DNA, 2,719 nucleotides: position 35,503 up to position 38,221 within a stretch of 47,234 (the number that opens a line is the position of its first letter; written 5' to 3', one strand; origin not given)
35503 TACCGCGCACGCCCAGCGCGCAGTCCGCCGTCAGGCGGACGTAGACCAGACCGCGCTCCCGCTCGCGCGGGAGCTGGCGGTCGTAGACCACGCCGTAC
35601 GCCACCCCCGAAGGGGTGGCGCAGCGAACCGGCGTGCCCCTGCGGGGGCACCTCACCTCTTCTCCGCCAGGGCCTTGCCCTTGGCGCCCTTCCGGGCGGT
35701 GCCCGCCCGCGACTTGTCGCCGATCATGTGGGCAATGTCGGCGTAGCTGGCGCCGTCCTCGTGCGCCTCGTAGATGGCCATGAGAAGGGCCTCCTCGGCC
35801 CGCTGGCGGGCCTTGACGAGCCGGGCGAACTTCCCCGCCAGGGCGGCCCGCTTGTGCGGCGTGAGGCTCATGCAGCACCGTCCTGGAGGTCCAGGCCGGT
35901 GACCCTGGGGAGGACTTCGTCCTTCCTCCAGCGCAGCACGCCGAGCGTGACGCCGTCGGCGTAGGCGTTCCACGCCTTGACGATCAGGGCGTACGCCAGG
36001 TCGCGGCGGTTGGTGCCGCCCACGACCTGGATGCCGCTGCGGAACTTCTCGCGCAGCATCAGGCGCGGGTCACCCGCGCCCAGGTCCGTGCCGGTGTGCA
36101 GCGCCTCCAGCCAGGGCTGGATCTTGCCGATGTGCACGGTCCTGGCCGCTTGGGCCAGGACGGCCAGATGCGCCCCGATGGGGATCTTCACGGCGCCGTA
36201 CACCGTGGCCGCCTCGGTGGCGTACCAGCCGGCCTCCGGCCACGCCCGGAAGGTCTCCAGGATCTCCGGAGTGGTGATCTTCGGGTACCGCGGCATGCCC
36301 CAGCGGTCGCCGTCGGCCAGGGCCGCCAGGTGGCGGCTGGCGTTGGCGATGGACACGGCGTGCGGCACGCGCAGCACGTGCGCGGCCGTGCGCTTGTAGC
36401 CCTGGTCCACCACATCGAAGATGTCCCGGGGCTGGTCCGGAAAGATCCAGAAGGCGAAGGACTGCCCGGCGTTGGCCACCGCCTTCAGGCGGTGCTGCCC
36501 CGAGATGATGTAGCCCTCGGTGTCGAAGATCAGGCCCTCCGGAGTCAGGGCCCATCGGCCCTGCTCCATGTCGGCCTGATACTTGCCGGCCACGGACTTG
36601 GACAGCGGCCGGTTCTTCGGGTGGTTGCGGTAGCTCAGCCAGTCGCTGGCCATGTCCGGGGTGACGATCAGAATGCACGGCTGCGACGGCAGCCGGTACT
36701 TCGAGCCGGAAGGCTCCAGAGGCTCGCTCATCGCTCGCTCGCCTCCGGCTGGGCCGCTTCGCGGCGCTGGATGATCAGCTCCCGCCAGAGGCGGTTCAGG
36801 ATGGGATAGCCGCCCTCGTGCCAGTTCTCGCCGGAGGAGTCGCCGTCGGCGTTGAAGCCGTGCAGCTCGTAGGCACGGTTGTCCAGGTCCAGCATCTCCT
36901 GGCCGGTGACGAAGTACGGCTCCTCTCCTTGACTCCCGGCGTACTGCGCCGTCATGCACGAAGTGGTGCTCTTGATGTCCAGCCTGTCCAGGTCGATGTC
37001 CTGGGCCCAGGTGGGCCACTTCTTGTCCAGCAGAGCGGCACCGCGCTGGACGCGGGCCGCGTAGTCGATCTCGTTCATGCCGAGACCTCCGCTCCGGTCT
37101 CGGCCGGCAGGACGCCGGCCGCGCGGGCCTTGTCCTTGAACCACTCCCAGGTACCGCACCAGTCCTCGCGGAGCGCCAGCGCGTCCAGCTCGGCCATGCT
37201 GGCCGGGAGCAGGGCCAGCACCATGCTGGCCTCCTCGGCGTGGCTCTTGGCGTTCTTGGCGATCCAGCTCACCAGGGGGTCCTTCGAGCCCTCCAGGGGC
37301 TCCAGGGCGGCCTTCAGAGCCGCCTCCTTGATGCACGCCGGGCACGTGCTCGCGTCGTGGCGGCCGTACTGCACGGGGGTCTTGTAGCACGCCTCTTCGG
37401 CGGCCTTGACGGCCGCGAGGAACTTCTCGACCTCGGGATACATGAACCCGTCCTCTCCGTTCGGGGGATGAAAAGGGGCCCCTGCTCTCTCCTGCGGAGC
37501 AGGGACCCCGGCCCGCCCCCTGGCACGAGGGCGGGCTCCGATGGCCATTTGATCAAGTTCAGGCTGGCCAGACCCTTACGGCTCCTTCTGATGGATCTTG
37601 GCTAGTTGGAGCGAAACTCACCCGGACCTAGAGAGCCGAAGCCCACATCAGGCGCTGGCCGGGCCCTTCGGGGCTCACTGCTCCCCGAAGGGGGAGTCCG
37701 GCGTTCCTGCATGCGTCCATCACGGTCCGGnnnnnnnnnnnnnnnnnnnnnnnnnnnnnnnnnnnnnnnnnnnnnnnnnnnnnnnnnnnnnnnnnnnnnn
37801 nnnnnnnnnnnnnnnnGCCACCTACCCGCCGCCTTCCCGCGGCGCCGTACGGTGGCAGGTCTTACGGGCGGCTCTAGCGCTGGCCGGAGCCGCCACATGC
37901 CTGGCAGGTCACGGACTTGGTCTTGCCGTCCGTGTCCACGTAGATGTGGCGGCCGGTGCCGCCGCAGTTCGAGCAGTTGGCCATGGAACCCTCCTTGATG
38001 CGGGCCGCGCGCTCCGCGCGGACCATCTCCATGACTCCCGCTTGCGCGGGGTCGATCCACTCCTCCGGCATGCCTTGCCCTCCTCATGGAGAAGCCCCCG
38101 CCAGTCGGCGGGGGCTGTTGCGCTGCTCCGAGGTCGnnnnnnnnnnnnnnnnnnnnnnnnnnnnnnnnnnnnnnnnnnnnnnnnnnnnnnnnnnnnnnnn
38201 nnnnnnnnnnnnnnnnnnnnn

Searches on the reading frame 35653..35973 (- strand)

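Call 21: search_protein_families(library=pfam, proteins=[window:35653-35973:-], max_evalue=0.01)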
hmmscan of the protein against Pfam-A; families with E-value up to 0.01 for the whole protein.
window:35653-35973:- (106 aa): 1 family
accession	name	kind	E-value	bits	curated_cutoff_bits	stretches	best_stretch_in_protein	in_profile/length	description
PF10074.15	RovC_DNA-bd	-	0.0082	17.2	26.4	0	48-90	31-73/107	T6SS, Transcription factor, DNA binding domain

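Call 78: search_protein_families(library=phrogs, proteins=[window:35653-35973:-], max_evalue=0.01)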
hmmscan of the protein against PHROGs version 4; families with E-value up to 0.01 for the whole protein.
window:35653-35973:- (106 aa): 0 families

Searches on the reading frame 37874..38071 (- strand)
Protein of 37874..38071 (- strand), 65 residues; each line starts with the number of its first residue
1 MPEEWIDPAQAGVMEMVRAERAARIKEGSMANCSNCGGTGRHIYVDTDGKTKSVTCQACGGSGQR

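Call 78: search_protein_families(library=phrogs, proteins=[window:37874-38071:-], max_evalue=0.01)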
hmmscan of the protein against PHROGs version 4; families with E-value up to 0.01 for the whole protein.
window:37874-38071:- (65 aa): 5 families
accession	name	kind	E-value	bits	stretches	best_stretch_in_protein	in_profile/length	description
phrog_7429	-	unknown function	0.00031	21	1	15-64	313-363/418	-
phrog_8897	-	unknown function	0.00044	21.7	1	13-64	65-114/119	-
phrog_27975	-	unknown function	0.0048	18.3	1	7-64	49-104/107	-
phrog_8027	-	unknown function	0.0062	17.7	1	30-64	5-38/153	-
phrog_12574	-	unknown function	0.0073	17.6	1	18-63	24-66/75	-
